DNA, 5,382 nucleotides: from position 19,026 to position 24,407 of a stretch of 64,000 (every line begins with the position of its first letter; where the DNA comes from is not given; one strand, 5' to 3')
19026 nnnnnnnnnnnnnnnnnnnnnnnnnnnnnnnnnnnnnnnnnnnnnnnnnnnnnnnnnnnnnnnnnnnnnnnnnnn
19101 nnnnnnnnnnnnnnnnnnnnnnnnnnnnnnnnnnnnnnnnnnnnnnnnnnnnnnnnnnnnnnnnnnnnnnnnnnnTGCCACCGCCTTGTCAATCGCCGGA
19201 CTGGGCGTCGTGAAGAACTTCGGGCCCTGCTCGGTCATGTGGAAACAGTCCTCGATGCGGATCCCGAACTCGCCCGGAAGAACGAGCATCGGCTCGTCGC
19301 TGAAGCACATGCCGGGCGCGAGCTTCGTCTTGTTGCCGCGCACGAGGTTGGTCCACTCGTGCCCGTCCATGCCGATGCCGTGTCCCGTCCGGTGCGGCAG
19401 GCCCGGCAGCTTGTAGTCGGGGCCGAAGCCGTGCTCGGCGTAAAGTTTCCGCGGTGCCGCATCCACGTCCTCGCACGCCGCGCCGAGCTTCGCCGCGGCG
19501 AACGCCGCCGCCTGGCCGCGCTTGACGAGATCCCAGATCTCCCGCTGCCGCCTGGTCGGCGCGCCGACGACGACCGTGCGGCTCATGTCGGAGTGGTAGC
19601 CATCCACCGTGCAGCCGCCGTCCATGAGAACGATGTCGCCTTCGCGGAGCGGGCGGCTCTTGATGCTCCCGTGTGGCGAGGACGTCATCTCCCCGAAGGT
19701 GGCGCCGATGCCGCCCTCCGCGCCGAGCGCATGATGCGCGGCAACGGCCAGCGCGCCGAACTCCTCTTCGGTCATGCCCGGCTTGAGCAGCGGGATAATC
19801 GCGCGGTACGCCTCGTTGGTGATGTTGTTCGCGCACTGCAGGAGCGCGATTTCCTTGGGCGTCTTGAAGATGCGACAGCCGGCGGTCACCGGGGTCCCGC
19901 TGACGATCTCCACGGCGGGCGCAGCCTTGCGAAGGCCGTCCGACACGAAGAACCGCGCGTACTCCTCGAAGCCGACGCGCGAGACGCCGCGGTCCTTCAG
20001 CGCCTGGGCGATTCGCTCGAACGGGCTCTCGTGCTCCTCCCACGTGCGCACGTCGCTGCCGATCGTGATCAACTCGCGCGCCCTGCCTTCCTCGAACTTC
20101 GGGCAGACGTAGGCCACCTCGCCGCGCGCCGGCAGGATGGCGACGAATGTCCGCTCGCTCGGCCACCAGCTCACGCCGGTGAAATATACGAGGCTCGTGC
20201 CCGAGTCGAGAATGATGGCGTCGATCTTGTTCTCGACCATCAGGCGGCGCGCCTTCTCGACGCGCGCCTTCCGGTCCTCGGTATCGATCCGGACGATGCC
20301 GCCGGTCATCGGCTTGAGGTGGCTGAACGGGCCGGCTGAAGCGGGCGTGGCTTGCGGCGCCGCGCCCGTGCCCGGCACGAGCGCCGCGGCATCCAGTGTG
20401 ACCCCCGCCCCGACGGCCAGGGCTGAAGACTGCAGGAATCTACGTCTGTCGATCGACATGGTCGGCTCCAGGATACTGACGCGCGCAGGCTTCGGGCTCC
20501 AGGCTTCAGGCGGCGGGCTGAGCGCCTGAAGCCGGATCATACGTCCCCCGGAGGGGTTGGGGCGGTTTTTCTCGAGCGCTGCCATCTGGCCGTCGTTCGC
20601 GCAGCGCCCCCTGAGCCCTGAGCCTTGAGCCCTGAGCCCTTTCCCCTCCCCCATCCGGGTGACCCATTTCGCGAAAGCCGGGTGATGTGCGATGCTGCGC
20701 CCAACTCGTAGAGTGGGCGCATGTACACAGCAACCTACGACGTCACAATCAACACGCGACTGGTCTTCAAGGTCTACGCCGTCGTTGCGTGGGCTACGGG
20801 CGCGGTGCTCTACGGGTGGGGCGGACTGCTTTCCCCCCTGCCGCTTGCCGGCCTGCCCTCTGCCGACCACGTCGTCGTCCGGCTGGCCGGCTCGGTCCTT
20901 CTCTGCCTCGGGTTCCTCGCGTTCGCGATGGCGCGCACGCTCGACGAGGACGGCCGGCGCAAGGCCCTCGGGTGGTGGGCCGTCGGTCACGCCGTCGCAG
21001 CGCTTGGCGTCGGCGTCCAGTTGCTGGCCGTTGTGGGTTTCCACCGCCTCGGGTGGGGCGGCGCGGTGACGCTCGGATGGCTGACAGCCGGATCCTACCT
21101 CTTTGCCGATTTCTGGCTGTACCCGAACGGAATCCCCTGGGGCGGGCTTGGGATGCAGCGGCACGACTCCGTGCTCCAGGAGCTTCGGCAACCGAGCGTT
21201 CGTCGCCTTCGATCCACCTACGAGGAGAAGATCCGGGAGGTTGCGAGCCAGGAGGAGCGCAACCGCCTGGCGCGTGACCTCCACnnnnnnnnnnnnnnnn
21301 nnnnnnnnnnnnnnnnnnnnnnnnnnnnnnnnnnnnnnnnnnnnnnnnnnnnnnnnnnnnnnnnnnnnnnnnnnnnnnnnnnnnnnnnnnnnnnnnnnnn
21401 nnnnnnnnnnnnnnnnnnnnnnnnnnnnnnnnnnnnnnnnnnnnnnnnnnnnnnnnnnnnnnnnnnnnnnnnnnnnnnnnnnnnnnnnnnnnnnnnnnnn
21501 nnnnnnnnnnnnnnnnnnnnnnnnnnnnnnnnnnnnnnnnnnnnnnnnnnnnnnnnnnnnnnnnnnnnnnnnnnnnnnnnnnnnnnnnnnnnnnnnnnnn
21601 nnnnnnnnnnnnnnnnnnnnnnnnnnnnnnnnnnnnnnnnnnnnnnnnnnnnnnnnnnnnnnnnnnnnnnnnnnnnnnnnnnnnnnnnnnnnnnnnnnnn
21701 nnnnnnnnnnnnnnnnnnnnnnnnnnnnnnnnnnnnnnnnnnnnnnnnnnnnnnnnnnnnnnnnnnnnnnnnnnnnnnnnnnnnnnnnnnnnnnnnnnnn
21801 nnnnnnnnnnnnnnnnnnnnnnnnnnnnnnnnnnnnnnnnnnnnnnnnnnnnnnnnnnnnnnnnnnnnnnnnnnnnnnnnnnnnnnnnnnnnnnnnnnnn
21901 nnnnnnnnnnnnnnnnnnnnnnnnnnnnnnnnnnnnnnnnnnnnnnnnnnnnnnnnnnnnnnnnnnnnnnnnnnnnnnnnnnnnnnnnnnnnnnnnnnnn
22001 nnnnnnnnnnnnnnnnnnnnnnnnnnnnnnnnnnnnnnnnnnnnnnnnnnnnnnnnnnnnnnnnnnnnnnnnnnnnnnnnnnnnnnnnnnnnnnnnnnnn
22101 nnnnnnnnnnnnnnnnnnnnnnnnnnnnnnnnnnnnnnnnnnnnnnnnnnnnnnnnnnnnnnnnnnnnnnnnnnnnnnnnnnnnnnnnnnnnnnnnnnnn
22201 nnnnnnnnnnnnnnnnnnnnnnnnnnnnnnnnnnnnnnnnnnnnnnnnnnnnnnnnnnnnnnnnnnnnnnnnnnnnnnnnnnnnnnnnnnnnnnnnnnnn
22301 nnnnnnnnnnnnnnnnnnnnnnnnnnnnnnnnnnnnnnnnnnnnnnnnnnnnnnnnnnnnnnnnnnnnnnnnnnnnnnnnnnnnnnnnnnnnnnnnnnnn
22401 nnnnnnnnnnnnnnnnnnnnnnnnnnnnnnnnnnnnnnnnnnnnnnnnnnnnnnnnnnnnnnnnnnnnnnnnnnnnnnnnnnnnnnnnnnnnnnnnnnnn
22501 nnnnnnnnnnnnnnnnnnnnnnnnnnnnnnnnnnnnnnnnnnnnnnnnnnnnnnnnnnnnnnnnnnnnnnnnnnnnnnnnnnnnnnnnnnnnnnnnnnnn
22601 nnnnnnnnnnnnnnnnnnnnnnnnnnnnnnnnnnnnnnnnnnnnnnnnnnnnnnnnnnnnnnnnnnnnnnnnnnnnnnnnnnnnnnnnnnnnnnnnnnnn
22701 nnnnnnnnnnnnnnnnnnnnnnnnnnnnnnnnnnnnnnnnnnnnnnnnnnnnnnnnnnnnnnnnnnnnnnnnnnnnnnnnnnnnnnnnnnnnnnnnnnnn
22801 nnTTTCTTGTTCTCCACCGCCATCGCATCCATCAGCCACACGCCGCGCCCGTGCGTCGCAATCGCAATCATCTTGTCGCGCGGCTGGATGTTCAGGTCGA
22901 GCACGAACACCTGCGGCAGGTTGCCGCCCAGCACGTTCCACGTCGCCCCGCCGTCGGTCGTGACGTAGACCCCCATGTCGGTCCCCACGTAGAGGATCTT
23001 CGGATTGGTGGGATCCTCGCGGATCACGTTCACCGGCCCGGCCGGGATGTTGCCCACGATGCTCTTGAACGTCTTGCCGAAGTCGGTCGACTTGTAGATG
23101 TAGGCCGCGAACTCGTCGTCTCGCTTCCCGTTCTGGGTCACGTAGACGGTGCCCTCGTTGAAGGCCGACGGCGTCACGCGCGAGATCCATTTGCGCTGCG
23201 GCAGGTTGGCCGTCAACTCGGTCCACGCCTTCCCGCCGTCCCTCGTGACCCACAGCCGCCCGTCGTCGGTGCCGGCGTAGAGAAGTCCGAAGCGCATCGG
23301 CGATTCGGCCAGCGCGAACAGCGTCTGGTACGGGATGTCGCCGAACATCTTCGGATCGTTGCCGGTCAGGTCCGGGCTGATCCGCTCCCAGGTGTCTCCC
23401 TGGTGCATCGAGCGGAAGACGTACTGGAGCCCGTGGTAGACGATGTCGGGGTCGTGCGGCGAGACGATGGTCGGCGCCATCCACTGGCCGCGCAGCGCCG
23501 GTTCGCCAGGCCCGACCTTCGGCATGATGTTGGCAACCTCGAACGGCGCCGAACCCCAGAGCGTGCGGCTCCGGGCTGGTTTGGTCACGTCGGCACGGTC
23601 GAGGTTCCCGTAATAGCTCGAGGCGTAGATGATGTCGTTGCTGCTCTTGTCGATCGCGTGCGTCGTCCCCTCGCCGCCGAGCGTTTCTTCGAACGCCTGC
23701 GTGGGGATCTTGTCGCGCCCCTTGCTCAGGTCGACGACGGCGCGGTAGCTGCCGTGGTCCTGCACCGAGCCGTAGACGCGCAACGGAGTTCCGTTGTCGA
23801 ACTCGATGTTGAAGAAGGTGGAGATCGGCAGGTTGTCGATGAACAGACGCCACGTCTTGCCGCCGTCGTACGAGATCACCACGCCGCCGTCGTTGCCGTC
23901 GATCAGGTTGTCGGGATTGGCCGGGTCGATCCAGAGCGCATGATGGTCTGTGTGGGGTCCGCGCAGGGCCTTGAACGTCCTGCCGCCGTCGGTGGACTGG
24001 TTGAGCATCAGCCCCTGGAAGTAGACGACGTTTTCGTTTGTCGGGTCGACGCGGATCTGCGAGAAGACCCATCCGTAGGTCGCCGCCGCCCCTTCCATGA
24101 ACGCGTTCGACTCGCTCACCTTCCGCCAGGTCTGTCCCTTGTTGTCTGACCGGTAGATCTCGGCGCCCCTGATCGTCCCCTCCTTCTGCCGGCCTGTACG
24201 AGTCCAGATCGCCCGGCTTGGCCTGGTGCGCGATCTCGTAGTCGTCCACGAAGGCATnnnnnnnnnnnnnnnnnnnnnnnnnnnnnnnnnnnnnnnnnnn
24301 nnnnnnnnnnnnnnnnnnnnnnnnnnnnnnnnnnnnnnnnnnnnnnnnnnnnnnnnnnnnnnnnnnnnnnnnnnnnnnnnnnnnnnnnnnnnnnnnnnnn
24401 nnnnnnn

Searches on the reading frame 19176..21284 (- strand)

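Call 23: search_protein_families(library=pfam, proteins=[window:19176-21284:-], max_evalue=0.00001)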
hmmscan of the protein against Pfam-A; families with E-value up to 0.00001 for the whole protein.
window:19176-21284:- (703 aa): 2 families
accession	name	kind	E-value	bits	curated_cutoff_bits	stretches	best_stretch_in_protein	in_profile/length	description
PF00557.29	Peptidase_M24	-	2.4e-50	171.6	23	1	481-685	2-208/208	Metallopeptidase family M24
PF01321.24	Creatinase_N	-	1.1e-19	71.7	22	1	341-472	1-127/128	Creatinase/Prolidase N-terminal domain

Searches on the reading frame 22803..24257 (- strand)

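Call 23: search_protein_families(library=pfam, proteins=[window:22803-24257:-], max_evalue=0.00001)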
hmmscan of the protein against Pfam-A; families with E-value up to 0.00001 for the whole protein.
window:22803-24257:- (485 aa): 2 families
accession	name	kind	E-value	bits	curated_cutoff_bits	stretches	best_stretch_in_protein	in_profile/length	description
PF15902.12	Sortilin-Vps10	-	2.3e-19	70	33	1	279-400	2-112/446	Sortilin, neurotensin receptor 3,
PF02012.26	BNR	-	3.4e-11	41.8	27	0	128-137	2-11/12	BNR/Asp-box repeat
